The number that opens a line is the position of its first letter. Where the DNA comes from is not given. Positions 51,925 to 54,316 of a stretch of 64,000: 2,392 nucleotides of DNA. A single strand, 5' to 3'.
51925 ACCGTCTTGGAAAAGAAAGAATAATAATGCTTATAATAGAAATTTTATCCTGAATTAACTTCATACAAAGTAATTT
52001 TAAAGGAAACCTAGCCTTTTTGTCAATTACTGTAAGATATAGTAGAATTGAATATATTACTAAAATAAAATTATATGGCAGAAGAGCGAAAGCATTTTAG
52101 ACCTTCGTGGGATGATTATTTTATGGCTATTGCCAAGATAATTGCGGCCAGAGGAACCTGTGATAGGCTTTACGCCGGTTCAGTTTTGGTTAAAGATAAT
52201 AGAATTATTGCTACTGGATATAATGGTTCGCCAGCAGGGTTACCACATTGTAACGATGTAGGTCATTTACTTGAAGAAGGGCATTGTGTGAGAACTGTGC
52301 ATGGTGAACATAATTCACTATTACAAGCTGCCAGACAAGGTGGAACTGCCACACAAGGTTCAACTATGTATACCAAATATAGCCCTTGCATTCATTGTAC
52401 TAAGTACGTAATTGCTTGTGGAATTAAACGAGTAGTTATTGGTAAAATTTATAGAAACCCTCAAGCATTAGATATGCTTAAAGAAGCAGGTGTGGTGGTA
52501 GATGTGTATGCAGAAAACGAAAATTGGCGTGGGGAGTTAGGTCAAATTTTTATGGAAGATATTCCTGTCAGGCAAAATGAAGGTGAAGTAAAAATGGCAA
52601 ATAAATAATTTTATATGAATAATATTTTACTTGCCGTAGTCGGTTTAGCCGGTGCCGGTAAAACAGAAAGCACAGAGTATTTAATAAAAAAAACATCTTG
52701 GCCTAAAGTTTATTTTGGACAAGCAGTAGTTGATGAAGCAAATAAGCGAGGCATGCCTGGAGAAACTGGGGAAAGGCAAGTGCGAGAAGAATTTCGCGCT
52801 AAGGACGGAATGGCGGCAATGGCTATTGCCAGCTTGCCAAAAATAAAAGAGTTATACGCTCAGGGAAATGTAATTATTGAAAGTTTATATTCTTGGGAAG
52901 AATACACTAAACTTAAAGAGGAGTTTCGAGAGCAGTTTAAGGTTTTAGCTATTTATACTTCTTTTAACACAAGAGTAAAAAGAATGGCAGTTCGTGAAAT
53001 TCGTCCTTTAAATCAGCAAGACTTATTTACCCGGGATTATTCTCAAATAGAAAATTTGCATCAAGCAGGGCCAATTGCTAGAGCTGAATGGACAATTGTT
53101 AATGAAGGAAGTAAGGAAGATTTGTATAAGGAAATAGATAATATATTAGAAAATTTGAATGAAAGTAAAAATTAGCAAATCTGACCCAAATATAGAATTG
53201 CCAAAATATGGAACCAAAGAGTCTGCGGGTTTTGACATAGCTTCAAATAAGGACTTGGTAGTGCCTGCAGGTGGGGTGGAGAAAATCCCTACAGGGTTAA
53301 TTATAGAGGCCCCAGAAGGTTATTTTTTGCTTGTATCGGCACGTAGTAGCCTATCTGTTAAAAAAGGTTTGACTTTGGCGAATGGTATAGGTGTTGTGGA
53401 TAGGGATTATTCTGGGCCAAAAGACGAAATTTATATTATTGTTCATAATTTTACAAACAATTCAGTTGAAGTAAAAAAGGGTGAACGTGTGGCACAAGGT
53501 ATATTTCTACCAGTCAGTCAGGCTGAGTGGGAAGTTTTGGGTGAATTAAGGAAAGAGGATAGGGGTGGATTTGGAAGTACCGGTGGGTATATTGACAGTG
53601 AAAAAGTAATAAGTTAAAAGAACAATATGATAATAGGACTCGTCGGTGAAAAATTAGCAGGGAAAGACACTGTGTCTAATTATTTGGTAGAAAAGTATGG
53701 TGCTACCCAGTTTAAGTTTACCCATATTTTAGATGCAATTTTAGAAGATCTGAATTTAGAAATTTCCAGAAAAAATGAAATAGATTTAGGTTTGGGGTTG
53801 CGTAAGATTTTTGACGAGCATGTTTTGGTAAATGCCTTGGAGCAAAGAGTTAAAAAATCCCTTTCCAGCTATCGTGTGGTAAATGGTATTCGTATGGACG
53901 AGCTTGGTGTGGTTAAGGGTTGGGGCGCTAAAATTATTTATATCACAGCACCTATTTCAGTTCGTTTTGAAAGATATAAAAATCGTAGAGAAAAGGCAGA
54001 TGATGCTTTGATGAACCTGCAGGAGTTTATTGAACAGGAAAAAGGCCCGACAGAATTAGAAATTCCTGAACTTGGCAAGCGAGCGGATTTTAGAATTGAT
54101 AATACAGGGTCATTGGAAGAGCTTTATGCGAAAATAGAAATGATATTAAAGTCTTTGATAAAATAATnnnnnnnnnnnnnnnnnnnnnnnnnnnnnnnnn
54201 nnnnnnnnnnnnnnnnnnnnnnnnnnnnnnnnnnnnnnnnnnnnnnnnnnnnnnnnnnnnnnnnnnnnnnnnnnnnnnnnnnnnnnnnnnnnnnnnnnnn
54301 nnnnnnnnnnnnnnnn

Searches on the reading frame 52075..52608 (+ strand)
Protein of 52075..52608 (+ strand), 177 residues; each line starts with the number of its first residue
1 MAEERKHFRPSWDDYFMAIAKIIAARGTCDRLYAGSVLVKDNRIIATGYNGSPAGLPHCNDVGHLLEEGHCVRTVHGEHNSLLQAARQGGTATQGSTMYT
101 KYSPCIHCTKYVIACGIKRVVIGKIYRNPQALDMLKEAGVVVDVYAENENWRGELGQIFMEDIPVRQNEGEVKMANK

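Call 13: find_encoding_contigs(protein=window:52075-52608:+, flank=10000, max_places=10)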
Protein window:52075-52608:+ (177 aa): 3 contigs read that carry it; 1 place shown.
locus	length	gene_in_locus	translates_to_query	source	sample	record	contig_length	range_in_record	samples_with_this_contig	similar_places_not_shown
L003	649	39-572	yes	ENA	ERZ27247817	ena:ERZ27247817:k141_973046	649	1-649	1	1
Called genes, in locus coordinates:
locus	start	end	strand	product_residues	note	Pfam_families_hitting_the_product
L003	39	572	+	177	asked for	PF00383:dCMP_cyt_deam_1, PF14437:MafB19-deam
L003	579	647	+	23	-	?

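Call 26: find_homologous_proteins(query=window:52075-52608:+, max_evalue=1e-40)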
Query window:52075-52608:+ (177 aa): 652 proteins with E <= 1e-40 among 2664 candidates; the best 120 are listed.
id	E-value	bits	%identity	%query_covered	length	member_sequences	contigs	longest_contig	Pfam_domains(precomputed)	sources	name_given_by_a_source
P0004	4.2e-103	361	86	99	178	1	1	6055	PF00383.30,PF14437.13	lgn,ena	-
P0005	1.3e-102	359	88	97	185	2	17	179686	PF00383.30,PF14437.13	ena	-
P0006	2.3e-102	359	87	99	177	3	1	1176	PF00383.30,PF14437.13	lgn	-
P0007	2.9e-102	358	86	99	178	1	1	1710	PF00383.30,PF14437.13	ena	-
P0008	4.1e-102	358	84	100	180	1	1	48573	PF00383.30,PF14437.13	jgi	jgi:dCMP deaminase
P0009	8.6e-102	357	86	99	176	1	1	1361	PF00383.30,PF14437.13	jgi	-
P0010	3.0e-101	355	86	99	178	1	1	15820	PF00383.30,PF14437.13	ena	-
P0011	6.6e-101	354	85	99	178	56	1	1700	PF00383.30,PF14437.13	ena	-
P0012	9.3e-101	353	84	100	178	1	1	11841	PF00383.30,PF14437.13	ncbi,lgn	-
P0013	1.3e-100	353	84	98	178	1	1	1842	PF00383.30,PF14437.13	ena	-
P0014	3.5e-100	351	85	98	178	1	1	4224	PF00383.30,PF14437.13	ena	-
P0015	4.1e-100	351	85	100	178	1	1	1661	PF00383.30,PF14437.13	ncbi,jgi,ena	-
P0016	5.5e-100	351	86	99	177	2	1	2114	PF00383.30,PF14437.13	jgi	jgi:dCMP deaminase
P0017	1.8e-99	349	85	98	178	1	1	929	PF00383.30,PF14437.13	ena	-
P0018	2.8e-99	348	83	100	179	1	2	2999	PF00383.30,PF14437.13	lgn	-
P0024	6.5e-98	344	84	98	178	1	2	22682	PF00383.30,PF14437.13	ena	-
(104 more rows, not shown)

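Call 27: find_encoding_contigs(protein=P0005, flank=5000, max_places=4)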
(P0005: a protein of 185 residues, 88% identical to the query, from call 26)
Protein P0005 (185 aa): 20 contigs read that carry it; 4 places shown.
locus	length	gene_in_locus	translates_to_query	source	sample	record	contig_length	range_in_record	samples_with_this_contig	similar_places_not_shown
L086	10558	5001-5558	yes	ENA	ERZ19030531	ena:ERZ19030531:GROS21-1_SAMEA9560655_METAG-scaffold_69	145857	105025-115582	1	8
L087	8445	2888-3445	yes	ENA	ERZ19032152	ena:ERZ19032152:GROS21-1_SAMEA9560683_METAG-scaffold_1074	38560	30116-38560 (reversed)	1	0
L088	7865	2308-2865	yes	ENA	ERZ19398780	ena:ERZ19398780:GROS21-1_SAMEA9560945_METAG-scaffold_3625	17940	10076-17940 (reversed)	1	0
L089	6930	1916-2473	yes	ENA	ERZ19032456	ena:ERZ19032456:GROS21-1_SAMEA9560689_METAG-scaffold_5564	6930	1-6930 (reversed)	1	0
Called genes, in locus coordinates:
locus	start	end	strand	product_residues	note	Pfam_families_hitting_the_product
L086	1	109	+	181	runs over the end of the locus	PF02357:NusG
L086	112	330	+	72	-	-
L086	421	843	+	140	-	PF03946:Ribosomal_L11_N, PF00298:Ribosomal_L11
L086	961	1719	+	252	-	PF01145:Band_7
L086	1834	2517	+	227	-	PF00687:Ribosomal_L1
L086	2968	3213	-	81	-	-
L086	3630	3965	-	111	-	-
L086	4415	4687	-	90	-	-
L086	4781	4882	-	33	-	-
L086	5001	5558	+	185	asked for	PF00383:dCMP_cyt_deam_1, PF14437:MafB19-deam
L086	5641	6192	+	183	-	PF13238:AAA_18, PF13207:AAA_17 (weak)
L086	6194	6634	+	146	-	PF00692:dUTPase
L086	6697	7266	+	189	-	PF21448:DNMK (faint), PF13238:AAA_18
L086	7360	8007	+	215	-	-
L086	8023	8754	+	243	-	PF02223:Thymidylate_kin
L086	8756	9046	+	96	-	-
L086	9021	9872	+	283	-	PF00303:Thymidylat_synt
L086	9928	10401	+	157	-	PF00186:DHFR_1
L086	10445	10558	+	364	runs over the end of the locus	PF03462:PCRF, PF00472:RF-1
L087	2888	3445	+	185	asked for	PF00383:dCMP_cyt_deam_1, PF14437:MafB19-deam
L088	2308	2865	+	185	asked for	PF00383:dCMP_cyt_deam_1, PF14437:MafB19-deam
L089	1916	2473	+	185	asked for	PF00383:dCMP_cyt_deam_1, PF14437:MafB19-deam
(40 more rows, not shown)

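Call 28: find_encoding_contigs(protein=P0004, flank=5000, max_places=3)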
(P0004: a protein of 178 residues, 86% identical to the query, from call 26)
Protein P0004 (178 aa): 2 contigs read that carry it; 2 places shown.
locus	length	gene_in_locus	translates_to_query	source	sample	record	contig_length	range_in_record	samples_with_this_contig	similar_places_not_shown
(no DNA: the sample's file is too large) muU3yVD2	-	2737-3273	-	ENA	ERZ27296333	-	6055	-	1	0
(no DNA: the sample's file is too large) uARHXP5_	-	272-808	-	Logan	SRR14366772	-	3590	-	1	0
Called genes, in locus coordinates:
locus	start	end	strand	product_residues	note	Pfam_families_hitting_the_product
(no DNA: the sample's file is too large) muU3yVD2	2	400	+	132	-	?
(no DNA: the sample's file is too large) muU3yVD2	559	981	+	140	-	PF03946:Ribosomal_L11_N, PF00298:Ribosomal_L11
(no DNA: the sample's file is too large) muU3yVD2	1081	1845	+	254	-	PF01145:Band_7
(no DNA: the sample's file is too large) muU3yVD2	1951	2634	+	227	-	PF00687:Ribosomal_L1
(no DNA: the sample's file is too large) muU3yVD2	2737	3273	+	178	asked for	PF00383:dCMP_cyt_deam_1, PF14437:MafB19-deam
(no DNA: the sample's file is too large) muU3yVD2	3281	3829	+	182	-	PF13238:AAA_18, PF13207:AAA_17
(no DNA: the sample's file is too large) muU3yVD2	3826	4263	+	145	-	PF00692:dUTPase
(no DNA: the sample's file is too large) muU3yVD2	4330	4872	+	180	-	PF13207:AAA_17 (weak), PF13238:AAA_18 (weak), PF21448:DNMK (faint)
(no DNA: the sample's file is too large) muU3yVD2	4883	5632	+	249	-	PF02223:Thymidylate_kin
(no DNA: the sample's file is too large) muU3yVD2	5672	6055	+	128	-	?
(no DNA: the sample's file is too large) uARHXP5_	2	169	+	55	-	?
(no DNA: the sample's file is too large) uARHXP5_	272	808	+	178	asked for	PF00383:dCMP_cyt_deam_1, PF14437:MafB19-deam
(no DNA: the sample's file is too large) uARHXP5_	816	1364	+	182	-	PF13238:AAA_18, PF13207:AAA_17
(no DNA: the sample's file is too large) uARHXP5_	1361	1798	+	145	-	PF00692:dUTPase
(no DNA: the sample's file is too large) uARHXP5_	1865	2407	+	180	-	PF13207:AAA_17 (weak), PF13238:AAA_18 (weak), PF21448:DNMK (faint)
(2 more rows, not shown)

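Call 29: find_encoding_contigs(protein=P0008, flank=5000, max_places=3)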
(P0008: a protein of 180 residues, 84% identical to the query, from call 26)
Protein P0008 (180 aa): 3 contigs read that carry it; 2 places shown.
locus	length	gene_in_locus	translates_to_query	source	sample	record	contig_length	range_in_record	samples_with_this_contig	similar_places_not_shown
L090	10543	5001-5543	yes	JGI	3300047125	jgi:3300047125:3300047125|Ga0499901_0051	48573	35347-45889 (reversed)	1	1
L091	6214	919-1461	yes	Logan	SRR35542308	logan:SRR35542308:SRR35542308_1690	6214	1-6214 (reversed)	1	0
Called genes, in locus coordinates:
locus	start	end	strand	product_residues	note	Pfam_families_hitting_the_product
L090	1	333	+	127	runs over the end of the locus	PF00072:Response_reg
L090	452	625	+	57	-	PF00584:SecE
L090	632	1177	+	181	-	PF02357:NusG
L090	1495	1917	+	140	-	PF03946:Ribosomal_L11_N, PF00298:Ribosomal_L11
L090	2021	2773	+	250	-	PF01145:Band_7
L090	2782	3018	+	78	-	PF18920:DUF5671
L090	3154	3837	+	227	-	PF00687:Ribosomal_L1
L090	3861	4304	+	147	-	PF00072:Response_reg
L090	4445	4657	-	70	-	-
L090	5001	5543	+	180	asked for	PF00383:dCMP_cyt_deam_1, PF14437:MafB19-deam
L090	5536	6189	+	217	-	PF01966:HD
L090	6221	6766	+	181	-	PF13238:AAA_18, PF13207:AAA_17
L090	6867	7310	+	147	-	PF00692:dUTPase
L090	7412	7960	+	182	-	PF21448:DNMK (faint)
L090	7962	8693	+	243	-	PF01712:dNK (faint), PF02223:Thymidylate_kin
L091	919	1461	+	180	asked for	PF00383:dCMP_cyt_deam_1, PF14437:MafB19-deam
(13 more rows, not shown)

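Call 35: find_encoding_contigs(protein=P0010, flank=4000, max_places=3)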
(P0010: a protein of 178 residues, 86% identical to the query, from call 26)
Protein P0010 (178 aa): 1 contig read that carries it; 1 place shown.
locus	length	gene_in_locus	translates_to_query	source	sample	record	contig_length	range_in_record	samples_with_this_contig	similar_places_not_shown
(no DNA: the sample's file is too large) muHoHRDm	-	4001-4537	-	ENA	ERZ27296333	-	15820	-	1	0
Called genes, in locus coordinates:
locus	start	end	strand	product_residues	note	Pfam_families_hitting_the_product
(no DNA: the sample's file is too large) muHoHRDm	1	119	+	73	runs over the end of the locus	-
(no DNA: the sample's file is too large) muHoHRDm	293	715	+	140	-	PF03946:Ribosomal_L11_N, PF00298:Ribosomal_L11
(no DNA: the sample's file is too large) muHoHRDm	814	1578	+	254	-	PF01145:Band_7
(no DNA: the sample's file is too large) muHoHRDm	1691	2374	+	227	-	PF00687:Ribosomal_L1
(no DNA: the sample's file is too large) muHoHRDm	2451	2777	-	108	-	-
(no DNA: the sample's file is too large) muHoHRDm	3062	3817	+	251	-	-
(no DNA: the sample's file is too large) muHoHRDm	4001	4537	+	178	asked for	PF00383:dCMP_cyt_deam_1, PF14437:MafB19-deam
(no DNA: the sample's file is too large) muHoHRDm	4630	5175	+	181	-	PF13238:AAA_18, PF13207:AAA_17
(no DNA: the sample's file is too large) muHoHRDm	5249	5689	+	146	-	PF00692:dUTPase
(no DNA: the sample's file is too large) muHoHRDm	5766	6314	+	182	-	PF21448:DNMK (faint)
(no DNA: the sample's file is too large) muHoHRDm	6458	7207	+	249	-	PF02223:Thymidylate_kin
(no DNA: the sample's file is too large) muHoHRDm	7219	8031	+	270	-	PF00303:Thymidylat_synt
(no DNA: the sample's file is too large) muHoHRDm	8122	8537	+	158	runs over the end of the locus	PF00186:DHFR_1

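Call 36: find_encoding_contigs(protein=P0012, flank=4000, max_places=3)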
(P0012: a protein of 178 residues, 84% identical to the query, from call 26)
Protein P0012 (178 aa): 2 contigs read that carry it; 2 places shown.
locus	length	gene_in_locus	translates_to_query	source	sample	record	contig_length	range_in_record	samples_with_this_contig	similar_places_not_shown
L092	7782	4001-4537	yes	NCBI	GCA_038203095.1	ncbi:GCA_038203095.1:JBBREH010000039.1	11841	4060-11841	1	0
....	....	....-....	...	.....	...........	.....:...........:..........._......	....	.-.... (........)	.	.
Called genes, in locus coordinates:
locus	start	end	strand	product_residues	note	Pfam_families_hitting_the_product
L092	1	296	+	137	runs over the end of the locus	PF00072:Response_reg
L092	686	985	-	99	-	-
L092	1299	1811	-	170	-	-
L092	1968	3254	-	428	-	PF00291:PALP, PF00585:Thr_dehydrat_C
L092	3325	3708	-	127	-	PF01042:Ribonuc_L-PSP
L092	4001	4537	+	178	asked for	PF00383:dCMP_cyt_deam_1, PF14437:MafB19-deam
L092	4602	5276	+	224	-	PF13238:AAA_18, PF13207:AAA_17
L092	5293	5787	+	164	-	PF00692:dUTPase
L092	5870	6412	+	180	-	PF13238:AAA_18 (weak), PF21448:DNMK (faint)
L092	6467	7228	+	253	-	PF02223:Thymidylate_kin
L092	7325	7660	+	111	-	PF04480:DUF559, PF18741:MTES_1575 (weak)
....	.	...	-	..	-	?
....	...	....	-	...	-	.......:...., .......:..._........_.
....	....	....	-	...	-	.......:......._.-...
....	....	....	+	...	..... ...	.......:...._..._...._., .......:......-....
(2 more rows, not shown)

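Call 37: find_encoding_contigs(protein=P0024, flank=4000, max_places=3)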
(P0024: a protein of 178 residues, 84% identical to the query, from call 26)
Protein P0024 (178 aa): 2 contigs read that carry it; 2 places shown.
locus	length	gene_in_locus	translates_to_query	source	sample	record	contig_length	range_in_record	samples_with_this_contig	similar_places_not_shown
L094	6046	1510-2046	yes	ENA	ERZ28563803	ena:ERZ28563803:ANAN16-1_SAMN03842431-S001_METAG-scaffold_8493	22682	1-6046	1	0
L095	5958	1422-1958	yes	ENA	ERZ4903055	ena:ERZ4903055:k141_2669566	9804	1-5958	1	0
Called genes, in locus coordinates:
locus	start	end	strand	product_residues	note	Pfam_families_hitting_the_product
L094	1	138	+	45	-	?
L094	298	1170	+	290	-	PF00687:Ribosomal_L1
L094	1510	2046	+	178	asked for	PF00383:dCMP_cyt_deam_1, PF14437:MafB19-deam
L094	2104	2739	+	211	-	PF13238:AAA_18, PF13207:AAA_17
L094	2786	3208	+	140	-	PF22769:DCD (weak), PF00692:dUTPase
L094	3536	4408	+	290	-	PF00303:Thymidylat_synt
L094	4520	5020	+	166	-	PF00186:DHFR_1, PF01872:RibD_C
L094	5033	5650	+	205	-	PF02223:Thymidylate_kin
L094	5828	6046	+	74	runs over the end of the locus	-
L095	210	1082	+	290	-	PF00687:Ribosomal_L1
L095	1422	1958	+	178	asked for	PF00383:dCMP_cyt_deam_1, PF14437:MafB19-deam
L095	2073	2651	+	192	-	PF13238:AAA_18, PF13207:AAA_17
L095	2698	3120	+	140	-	PF22769:DCD (weak), PF00692:dUTPase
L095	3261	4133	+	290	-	PF00303:Thymidylat_synt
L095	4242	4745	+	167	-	PF00186:DHFR_1, PF01872:RibD_C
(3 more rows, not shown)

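Call 49: find_related_loci(query=window:52075-52608:+, collection=metagenome_contigs, flank=5000)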
Query window:52075-52608:+ (177 aa) in metagenome_contigs; peptide patterns used: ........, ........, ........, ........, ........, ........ (x = any residue, [..] = any of these).
600 stretches matched a pattern (row limit reached: there are more); 429 encode a relative of the query (tblastn E <= 1e-3); the best 80 are kept; 80 distinct loci.
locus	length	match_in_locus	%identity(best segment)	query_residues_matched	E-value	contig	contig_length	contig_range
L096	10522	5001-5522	87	1-174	3e-106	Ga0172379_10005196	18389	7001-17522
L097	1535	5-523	87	3-175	2e-113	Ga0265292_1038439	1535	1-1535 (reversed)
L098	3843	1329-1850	87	1-174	9e-107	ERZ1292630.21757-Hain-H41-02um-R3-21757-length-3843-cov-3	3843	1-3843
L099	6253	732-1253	87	1-174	1e-105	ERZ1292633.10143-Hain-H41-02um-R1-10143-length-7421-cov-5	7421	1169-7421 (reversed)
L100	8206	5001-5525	86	1-175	3e-105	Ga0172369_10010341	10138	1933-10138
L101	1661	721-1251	85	1-177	7e-111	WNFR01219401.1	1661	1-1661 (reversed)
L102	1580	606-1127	83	1-174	6e-110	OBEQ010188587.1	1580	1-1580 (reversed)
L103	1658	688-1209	84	1-174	4e-109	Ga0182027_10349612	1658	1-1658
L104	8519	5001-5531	81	1-177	2e-101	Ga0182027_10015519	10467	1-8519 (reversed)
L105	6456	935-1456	83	1-174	2e-101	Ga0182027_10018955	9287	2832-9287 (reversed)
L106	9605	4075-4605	80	1-177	2e-100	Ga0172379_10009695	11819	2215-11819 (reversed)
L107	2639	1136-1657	83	1-174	2e-102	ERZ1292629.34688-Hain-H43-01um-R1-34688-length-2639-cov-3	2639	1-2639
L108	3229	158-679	83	1-174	4e-101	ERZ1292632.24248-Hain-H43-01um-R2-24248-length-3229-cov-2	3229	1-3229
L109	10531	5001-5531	80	1-177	3e-99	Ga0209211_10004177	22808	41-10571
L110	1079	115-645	78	1-177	5e-107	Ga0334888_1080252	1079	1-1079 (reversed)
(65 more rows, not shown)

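Call 77: search_protein_families(library=pfam, proteins=[L092:1968-3254:-, L092:3325-3708:-, L086:3630-3965:-, L086:4415-4687:-, L105:180-488:-, L092:686-985:-, L092:1299-1811:-], max_evalue=0.01)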
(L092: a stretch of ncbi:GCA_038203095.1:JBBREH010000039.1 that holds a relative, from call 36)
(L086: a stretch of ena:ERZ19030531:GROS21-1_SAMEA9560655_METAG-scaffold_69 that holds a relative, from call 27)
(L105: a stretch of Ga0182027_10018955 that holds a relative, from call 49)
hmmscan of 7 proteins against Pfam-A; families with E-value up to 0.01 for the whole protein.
L092:1968-3254:- (428 aa): 2 families
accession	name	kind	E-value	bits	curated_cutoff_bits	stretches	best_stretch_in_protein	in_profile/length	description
PF00291.31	PALP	-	9.2e-84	281.7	35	1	32-322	4-295/295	Pyridoxal-phosphate dependent enzyme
PF00585.24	Thr_dehydrat_C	-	5.9e-24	84.2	27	1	335-427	1-91/91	C-terminal regulatory domain of Threonine dehydratase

L092:3325-3708:- (127 aa): 1 family
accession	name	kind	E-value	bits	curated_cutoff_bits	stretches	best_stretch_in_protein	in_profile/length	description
PF01042.26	Ribonuc_L-PSP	-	4.8e-43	146.4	27.3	1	10-125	4-120/121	Endoribonuclease L-PSP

L086:3630-3965:- (111 aa): 0 families

L086:4415-4687:- (90 aa): 0 families

L105:180-488:- (102 aa): 0 families

L092:686-985:- (99 aa): 0 families

L092:1299-1811:- (170 aa): 0 families

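Call 78: search_protein_families(library=padloc, proteins=[L086:3630-3965:-, L086:4415-4687:-, L105:180-488:-, L092:686-985:-, L092:1299-1811:-], max_evalue=0.1)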
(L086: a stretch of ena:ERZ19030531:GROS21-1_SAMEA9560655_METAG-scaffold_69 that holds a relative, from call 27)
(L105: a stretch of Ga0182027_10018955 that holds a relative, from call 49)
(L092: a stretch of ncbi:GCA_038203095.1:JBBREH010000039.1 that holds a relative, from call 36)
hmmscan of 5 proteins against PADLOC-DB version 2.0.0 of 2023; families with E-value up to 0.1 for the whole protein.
L086:3630-3965:- (111 aa): 0 families

L086:4415-4687:- (90 aa): 0 families

L105:180-488:- (102 aa): 0 families

L092:686-985:- (99 aa): 0 families

L092:1299-1811:- (170 aa): 0 families

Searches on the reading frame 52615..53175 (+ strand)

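Call 90: search_protein_families(library=pfam, proteins=[window:52615-53175:+], max_evalue=0.001)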
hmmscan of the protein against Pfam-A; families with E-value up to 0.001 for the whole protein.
window:52615-53175:+ (186 aa): 2 families
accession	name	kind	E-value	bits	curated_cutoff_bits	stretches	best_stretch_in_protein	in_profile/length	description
PF13238.12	AAA_18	-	2e-10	41.7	29.4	1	7-128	2-112/128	AAA domain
PF13207.12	AAA_17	-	8.6e-08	33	27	1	9-125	1-120/136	AAA domain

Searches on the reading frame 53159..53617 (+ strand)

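Call 90: search_protein_families(library=pfam, proteins=[window:53159-53617:+], max_evalue=0.001)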
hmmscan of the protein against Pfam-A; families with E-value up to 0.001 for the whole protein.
window:53159-53617:+ (152 aa): 1 family
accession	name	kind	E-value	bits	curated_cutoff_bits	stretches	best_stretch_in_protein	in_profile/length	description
PF00692.24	dUTPase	-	3.8e-26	91.8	22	1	11-142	2-129/129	dUTPase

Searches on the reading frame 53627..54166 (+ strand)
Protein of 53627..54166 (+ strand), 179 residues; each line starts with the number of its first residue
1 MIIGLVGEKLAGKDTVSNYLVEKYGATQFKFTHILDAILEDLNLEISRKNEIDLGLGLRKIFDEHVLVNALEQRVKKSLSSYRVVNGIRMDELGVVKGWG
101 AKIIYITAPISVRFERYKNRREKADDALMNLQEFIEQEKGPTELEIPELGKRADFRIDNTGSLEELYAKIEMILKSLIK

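Call 90: search_protein_families(library=pfam, proteins=[window:53627-54166:+], max_evalue=0.001)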
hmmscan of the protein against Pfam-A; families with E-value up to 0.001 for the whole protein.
window:53627-54166:+ (179 aa): 3 families
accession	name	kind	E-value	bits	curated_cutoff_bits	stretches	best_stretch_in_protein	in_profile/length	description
PF21448.3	DNMK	-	8.6e-07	29.2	27.1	1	2-41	2-41/232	Deoxynucleotide monophosphate kinase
PF13238.12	AAA_18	-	2.2e-05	25.3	29.4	1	3-126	1-117/128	AAA domain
PF13207.12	AAA_17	-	0.00027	21.7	27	1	11-126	6-130/136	AAA domain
